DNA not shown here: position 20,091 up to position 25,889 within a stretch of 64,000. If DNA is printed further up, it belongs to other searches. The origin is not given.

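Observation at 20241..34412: Non-canonical DISARM class-1-like module: DrmD-like + DrmMI-like + small ORF + fused helicase/DUF1998/Vsr-like nuclease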

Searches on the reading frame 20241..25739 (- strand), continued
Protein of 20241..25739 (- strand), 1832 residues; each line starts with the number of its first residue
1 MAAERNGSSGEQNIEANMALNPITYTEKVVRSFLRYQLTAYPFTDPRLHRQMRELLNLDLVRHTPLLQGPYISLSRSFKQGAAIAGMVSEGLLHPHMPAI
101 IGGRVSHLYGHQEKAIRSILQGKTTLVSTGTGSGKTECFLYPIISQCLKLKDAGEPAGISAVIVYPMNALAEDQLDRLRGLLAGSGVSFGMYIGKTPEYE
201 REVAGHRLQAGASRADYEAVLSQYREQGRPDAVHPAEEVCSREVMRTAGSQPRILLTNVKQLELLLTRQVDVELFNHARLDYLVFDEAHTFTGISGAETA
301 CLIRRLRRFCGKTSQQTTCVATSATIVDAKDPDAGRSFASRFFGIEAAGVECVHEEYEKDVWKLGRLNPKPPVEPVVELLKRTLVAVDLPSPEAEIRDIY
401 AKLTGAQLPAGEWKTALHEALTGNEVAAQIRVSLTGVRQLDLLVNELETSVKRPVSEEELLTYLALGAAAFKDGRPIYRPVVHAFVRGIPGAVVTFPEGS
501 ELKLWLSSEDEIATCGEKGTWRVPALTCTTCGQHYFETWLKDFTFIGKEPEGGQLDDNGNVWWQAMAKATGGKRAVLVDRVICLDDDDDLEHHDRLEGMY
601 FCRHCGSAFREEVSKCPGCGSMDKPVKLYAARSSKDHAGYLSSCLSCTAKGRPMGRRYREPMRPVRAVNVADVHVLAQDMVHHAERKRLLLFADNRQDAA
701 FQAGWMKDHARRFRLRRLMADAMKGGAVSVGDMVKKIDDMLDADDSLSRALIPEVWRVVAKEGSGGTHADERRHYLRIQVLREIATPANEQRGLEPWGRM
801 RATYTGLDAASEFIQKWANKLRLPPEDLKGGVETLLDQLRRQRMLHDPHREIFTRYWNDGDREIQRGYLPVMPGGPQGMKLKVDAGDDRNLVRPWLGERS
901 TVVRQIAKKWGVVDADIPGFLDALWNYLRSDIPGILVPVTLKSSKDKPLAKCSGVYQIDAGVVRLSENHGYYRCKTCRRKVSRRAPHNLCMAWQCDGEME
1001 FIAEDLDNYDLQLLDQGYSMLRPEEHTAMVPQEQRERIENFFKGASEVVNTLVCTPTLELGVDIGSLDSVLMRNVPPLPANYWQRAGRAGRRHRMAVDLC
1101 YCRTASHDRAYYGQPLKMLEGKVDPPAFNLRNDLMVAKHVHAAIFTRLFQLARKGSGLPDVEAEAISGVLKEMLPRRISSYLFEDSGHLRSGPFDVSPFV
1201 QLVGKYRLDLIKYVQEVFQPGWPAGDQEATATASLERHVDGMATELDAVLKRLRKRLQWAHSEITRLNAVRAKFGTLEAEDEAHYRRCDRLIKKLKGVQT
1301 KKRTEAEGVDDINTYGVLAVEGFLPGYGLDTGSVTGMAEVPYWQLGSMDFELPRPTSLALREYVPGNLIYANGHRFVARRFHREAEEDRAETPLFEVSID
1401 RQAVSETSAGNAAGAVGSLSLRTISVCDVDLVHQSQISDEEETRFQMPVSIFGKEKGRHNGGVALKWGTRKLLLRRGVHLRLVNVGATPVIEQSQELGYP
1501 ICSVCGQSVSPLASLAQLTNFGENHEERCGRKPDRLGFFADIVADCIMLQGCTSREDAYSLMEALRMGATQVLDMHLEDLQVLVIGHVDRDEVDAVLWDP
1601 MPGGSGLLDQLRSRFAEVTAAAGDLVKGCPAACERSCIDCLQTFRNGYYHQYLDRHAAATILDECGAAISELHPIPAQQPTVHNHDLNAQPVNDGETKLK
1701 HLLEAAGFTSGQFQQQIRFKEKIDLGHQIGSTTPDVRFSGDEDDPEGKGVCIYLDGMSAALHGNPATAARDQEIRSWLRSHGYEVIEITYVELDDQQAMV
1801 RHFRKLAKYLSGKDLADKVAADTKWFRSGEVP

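Call 22: find_homologous_proteins(query=window:20241-25688:-)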
Query window:20241-25688:- (1815 aa): 2880 proteins with E <= 0.001 among 8000 candidates; the best 120 are listed.
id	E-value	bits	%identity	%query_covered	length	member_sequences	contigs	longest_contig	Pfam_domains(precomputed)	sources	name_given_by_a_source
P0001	0.0e+0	4167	98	100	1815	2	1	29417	PF00270.36,PF09369.16,PF00271.38,PF04851.22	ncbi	-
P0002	0.0e+0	3483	80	100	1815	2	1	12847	PF00270.36,PF09369.16,PF00271.38,PF04851.22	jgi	jgi:ATP-dependent helicase YprA (DUF1998 family)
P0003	0.0e+0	3442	80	100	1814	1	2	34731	PF00270.36,PF09369.16,PF00271.38,PF04851.22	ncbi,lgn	ncbi:MAG: DEAD/DEAH box helicase [Phycisphaeraceae bacterium]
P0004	0.0e+0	3155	74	100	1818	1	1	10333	PF00270.36,PF09369.16,PF00271.38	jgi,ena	-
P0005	0.0e+0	3123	73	100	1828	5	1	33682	PF00270.36,PF09369.16,PF00271.38,PF04851.22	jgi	jgi:ATP-dependent helicase YprA (DUF1998 family)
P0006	0.0e+0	3122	72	100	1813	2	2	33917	PF00270.36,PF09369.16,PF00271.38,PF04851.22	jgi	jgi:ATP-dependent helicase YprA (DUF1998 family)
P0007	0.0e+0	3119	73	100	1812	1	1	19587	PF00270.36,PF09369.16,PF00271.38,PF04851.22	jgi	-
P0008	0.0e+0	3107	72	100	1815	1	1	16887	PF00270.36,PF09369.16,PF00271.38,PF04851.22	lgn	-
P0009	0.0e+0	3103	72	100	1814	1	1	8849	PF00270.36,PF09369.16,PF00271.38,PF04851.22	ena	-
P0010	0.0e+0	3092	72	100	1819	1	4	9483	PF00270.36,PF09369.16,PF00271.38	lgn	-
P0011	0.0e+0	3064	72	100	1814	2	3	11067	PF00270.36,PF09369.16,PF00271.38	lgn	-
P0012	0.0e+0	3059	71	100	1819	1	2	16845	PF00270.36,PF09369.16,PF00271.38,PF04851.22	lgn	-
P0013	0.0e+0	3056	71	100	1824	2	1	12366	PF00270.36,PF09369.16,PF00271.38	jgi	-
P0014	0.0e+0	3055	71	100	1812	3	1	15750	PF00270.36,PF09369.16,PF00271.38,PF04851.22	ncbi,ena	-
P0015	0.0e+0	3048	71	100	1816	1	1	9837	PF00270.36,PF09369.16,PF00271.38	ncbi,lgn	-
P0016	0.0e+0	3039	71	100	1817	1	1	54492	PF00270.36,PF09369.16,PF00271.38,PF04851.22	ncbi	-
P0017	0.0e+0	3028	71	100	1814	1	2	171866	PF00270.36,PF09369.16,PF00271.38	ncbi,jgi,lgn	jgi:ATP-dependent helicase YprA (DUF1998 family)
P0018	0.0e+0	3027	70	100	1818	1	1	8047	PF00270.36,PF09369.16,PF00271.38,PF04851.22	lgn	-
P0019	0.0e+0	3016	70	100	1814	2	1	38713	PF00270.36,PF09369.16,PF00271.38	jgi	-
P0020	0.0e+0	3014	70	100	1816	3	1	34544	PF00270.36,PF09369.16,PF00271.38,PF04851.22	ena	-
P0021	0.0e+0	3013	70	100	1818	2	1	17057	PF00270.36,PF09369.16,PF00271.38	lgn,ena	-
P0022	0.0e+0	3011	70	100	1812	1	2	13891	PF00270.36,PF09369.16,PF00271.38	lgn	-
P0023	0.0e+0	3010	70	100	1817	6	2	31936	PF00270.36,PF09369.16,PF00271.38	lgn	-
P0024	0.0e+0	2999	70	100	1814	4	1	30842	PF00270.36,PF09369.16,PF00271.38,PF04851.22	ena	-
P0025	0.0e+0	2996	70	100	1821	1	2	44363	PF00270.36,PF09369.16,PF00271.38,PF04851.22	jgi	jgi:ATP-dependent helicase YprA (DUF1998 family)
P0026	0.0e+0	2989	70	100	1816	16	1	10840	PF00270.36,PF09369.16,PF00271.38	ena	-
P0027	0.0e+0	2985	70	100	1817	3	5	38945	PF00270.36,PF09369.16,PF00271.38,PF04851.22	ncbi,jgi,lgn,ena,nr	ncbi:MAG TPA: DEAD/DEAH box helicase [Candidatus Hydrogenedentes bacterium]|nr:DEAD/DEAH box helicas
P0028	0.0e+0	2941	68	100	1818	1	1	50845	PF00270.36,PF09369.16,PF00271.38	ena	-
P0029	0.0e+0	2938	68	100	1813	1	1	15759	PF00270.36,PF09369.16,PF00271.38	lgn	-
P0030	0.0e+0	2933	68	100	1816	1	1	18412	PF00270.36,PF09369.16,PF00271.38,PF04851.22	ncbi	-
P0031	0.0e+0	2915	68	100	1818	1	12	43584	PF00270.36,PF09369.16,PF00271.38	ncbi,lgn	-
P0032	0.0e+0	2915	69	100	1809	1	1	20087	PF00270.36,PF09369.16,PF00271.38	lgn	-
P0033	0.0e+0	2914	69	100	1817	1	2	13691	PF00270.36,PF09369.16,PF00271.38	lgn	-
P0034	0.0e+0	2891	68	100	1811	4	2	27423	PF00270.36,PF09369.16,PF00271.38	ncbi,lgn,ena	-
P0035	0.0e+0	2888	67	100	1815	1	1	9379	PF00270.36,PF09369.16,PF00271.38,PF04851.22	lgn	-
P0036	0.0e+0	2883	68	100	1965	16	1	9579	PF00270.36,PF09369.16,PF00271.38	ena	-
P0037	0.0e+0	2878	68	100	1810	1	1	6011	PF00270.36,PF09369.16,PF00271.38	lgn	-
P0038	0.0e+0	2878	67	100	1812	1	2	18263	PF00270.36,PF09369.16,PF00271.38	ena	-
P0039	0.0e+0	2875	68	100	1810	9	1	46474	PF00270.36,PF09369.16,PF00271.38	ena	-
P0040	0.0e+0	2870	68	100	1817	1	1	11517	PF00270.36,PF09369.16,PF00271.38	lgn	-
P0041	0.0e+0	2870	66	100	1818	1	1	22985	PF00270.36,PF09369.16,PF00271.38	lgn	-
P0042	0.0e+0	2868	68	100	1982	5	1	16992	PF00270.36,PF00717.29,PF09369.16,PF00271.38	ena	-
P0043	0.0e+0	2866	67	100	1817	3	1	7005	PF00270.36,PF09369.16,PF00271.38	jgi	-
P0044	0.0e+0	2857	67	100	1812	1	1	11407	PF00270.36,PF09369.16,PF00271.38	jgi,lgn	jgi:hypothetical protein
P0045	0.0e+0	2855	66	100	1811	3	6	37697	PF00270.36,PF09369.16,PF00271.38,PF04851.22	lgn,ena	-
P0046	0.0e+0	2853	66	100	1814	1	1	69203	PF00270.36,PF09369.16,PF00271.38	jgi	jgi:ATP-dependent helicase YprA (DUF1998 family)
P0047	0.0e+0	2845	66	100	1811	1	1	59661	PF00270.36,PF09369.16,PF00271.38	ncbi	-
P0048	0.0e+0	2842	66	100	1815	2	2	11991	PF00270.36,PF09369.16,PF00271.38,PF04851.22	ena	-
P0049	0.0e+0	2841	66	100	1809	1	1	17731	PF00270.36,PF09369.16,PF00271.38,PF04851.22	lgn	-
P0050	0.0e+0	2835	65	100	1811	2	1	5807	PF00270.36,PF09369.16,PF00271.38,PF04851.22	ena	-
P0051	0.0e+0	2832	67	100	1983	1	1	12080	PF00270.36,PF09369.16,PF00271.38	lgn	-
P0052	0.0e+0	2825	66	100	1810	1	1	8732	PF00270.36,PF09369.16,PF00271.38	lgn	-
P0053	0.0e+0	2824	66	100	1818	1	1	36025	PF00270.36,PF09369.16,PF00271.38,PF04851.22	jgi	jgi:ATP-dependent helicase YprA (DUF1998 family)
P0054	0.0e+0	2823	66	100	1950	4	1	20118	PF00270.36,PF09369.16,PF00271.38,PF04851.22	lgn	-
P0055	0.0e+0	2807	67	100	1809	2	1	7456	PF00270.36,PF09369.16,PF00271.38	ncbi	ncbi:MAG TPA: DEAD/DEAH box helicase [Pirellulales bacterium]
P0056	0.0e+0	2774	65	100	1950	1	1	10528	PF00270.36,PF09369.16,PF00271.38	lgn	-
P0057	0.0e+0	2769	65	100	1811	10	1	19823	PF00270.36,PF09369.16,PF00271.38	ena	-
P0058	0.0e+0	2769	65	100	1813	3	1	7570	PF00270.36,PF09369.16,PF00271.38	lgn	-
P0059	0.0e+0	2762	64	100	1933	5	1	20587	PF00270.36,PF09369.16,PF00271.38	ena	-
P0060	0.0e+0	2736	65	100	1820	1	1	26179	PF00270.36,PF09369.16,PF00271.38,PF04851.22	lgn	-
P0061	0.0e+0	2725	63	100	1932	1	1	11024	PF00270.36,PF09369.16,PF00271.38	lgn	-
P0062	0.0e+0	2720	64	100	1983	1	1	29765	PF00270.36,PF00717.29,PF09369.16,PF00271.38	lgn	-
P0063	0.0e+0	2719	64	100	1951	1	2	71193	PF00270.36,PF09369.16,PF00271.38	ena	-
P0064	0.0e+0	2719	64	100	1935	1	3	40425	PF00270.36,PF09369.16,PF00271.38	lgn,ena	-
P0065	0.0e+0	2690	63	100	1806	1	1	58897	PF00270.36,PF09369.16,PF00271.38,PF04851.22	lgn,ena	-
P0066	0.0e+0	2658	63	100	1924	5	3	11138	PF00270.36,PF09369.16,PF00271.38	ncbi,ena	-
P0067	0.0e+0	2658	62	100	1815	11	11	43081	PF00270.36,PF09369.16,PF00271.38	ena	-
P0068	0.0e+0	2650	63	100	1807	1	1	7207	PF00270.36,PF09369.16,PF00271.38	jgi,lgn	-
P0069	0.0e+0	2636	63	100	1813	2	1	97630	PF00270.36,PF09369.16,PF00271.38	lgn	-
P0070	0.0e+0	2636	68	92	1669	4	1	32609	PF00270.36,PF09369.16,PF00271.38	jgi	jgi:hypothetical protein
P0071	0.0e+0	2618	62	100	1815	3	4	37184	PF00270.36,PF09369.16,PF00271.38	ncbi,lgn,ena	-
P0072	0.0e+0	2593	61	100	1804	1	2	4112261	PF00270.36,PF09369.16,PF00271.38,PF04851.22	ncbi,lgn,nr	ncbi:MAG: DEAD/DEAH box helicase [Planctomycetales bacterium]|nr:DEAD/DEAH box helicase [bacterium] 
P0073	0.0e+0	2579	62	98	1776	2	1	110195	PF00270.36,PF09369.16,PF00271.38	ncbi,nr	ncbi:DEAD/DEAH box helicase [bacterium]|nr:DEAD/DEAH box helicase [bacterium]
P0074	0.0e+0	2551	60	99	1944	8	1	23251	PF00270.36,PF09369.16,PF00271.38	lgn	-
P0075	0.0e+0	2548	61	99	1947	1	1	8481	PF00270.36,PF09369.16,PF00271.38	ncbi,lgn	ncbi:MAG: DEAD/DEAH box helicase [Candidatus Paceibacterota bacterium]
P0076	0.0e+0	2541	60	99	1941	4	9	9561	PF00270.36,PF09369.16,PF00271.38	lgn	-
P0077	0.0e+0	2524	59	100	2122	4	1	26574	PF00270.36,PF09369.16,PF00271.38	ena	-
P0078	0.0e+0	2520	59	100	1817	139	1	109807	PF00270.36,PF09369.16,PF00271.38,PF04851.22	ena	-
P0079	0.0e+0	2505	61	100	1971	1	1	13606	PF00270.36,PF00717.29,PF09369.16,PF00271.38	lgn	-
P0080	0.0e+0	2501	61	100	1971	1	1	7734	PF00270.36,PF00717.29,PF09369.16,PF00271.38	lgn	-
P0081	0.0e+0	2500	61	99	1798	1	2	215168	PF00270.36,PF09369.16,PF00271.38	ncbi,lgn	-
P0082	0.0e+0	2494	59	100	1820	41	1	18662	PF00270.36,PF09369.16,PF00271.38,PF04851.22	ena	-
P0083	0.0e+0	2482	60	100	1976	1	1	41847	PF00270.36,PF00717.29,PF09369.16,PF00271.38,PF04851.22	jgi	jgi:ATP-dependent helicase YprA (DUF1998 family)/SOS-response transcriptional repressor LexA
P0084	0.0e+0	2480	61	100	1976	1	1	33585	PF00270.36,PF00717.29,PF09369.16,PF00271.38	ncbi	-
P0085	0.0e+0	2480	58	100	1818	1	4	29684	PF00270.36,PF09369.16,PF00271.38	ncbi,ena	-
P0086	0.0e+0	2479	60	100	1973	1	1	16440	PF00270.36,PF00717.29,PF09369.16,PF00271.38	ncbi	-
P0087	0.0e+0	2473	60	100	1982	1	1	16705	PF00270.36,PF09369.16,PF00271.38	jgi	jgi:ATP-dependent helicase YprA (DUF1998 family)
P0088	0.0e+0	2472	60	100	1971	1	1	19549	PF00270.36,PF00717.29,PF09369.16,PF00271.38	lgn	-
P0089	0.0e+0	2466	60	100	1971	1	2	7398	PF00270.36,PF00717.29,PF09369.16,PF00271.38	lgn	-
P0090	0.0e+0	2465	60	100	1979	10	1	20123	PF00270.36,PF00717.29,PF09369.16,PF00271.38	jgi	jgi:ATP-dependent helicase YprA (DUF1998 family)/phage repressor protein C with HTH and peptisase S2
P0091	0.0e+0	2463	61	100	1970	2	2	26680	PF00270.36,PF00717.29,PF09369.16,PF00271.38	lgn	-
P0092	0.0e+0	2463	60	100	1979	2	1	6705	PF00270.36,PF00717.29,PF09369.16,PF00271.38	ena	-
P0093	0.0e+0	2462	60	100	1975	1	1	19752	PF00270.36,PF00717.29,PF09369.16,PF00271.38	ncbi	-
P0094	0.0e+0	2461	60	100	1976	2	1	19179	PF00270.36,PF00717.29,PF09369.16,PF00271.38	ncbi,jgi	jgi:ATP-dependent helicase YprA (DUF1998 family)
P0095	0.0e+0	2460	60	100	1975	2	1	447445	PF00270.36,PF00717.29,PF09369.16,PF00271.38,PF27116.1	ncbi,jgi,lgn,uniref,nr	ncbi:MAG: DEAD/DEAH box helicase [Vulcanococcus sp.]|jgi:ribosomal protein L40E|uniref:DEAD/DEAH box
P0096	0.0e+0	2459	60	100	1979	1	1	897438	PF00270.36,PF00717.29,PF09369.16,PF00271.38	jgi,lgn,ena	-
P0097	0.0e+0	2458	67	87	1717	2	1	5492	PF09369.16,PF00271.38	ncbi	ncbi:MAG: helicase-related protein [Pirellulaceae bacterium]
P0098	0.0e+0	2455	61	100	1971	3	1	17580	PF00270.36,PF00717.29,PF09369.16,PF00271.38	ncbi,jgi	jgi:ATP-dependent helicase YprA (DUF1998 family)/SOS-response transcriptional repressor LexA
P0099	0.0e+0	2454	60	100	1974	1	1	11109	PF00270.36,PF00717.29,PF09369.16,PF00271.38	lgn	-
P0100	0.0e+0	2454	60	100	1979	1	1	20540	PF00270.36,PF00717.29,PF09369.16,PF00271.38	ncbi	-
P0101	0.0e+0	2454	60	100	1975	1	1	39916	PF00270.36,PF00717.29,PF09369.16,PF00271.38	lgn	-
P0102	0.0e+0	2453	60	100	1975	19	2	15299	PF00270.36,PF00717.29,PF09369.16,PF00271.38,PF27116.1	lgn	-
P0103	0.0e+0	2453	60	100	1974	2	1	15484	PF00270.36,PF09369.16,PF00271.38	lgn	-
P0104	0.0e+0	2453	60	100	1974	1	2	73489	PF00270.36,PF00717.29,PF09369.16,PF00271.38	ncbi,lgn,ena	-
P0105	0.0e+0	2453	60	100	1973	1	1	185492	PF00270.36,PF00717.29,PF09369.16,PF00271.38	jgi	-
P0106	0.0e+0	2451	60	100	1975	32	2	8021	PF00270.36,PF00717.29,PF09369.16,PF00271.38,PF27116.1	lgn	-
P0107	0.0e+0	2451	60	100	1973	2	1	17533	PF00270.36,PF09369.16,PF00271.38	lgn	-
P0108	0.0e+0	2450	59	100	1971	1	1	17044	PF00270.36,PF00717.29,PF09369.16,PF00271.38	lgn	-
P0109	0.0e+0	2449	60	100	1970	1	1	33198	PF00270.36,PF00717.29,PF09369.16,PF00271.38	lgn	-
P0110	0.0e+0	2449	60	100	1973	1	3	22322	PF00270.36,PF00717.29,PF09369.16,PF00271.38,PF04851.22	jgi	-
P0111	0.0e+0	2443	60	100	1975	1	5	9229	PF00270.36,PF00717.29,PF09369.16,PF00271.38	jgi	jgi:hypothetical protein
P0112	0.0e+0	2443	60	100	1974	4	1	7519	PF00270.36,PF00717.29,PF09369.16,PF00271.38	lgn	-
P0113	0.0e+0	2442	59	100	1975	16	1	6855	PF00270.36,PF00717.29,PF09369.16,PF00271.38,PF04851.22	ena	-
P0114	0.0e+0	2442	59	100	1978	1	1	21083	PF00270.36,PF00717.29,PF09369.16,PF00271.38,PF04851.22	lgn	-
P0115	0.0e+0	2441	60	100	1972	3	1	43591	PF00270.36,PF00717.29,PF09369.16,PF00271.38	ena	-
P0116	0.0e+0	2438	60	100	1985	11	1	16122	PF00270.36,PF09369.16,PF00271.38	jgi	jgi:ATP-dependent helicase YprA (DUF1998 family)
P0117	0.0e+0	2438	59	100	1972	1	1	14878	PF00270.36,PF00717.29,PF09369.16,PF00271.38,PF04851.22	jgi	-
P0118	0.0e+0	2437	60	100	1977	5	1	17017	PF00270.36,PF00717.29,PF09369.16,PF00271.38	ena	-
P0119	0.0e+0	2436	60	100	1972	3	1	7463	PF00270.36,PF00717.29,PF09369.16,PF00271.38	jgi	-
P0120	0.0e+0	2436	59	100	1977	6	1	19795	PF00270.36,PF00717.29,PF09369.16,PF00271.38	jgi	-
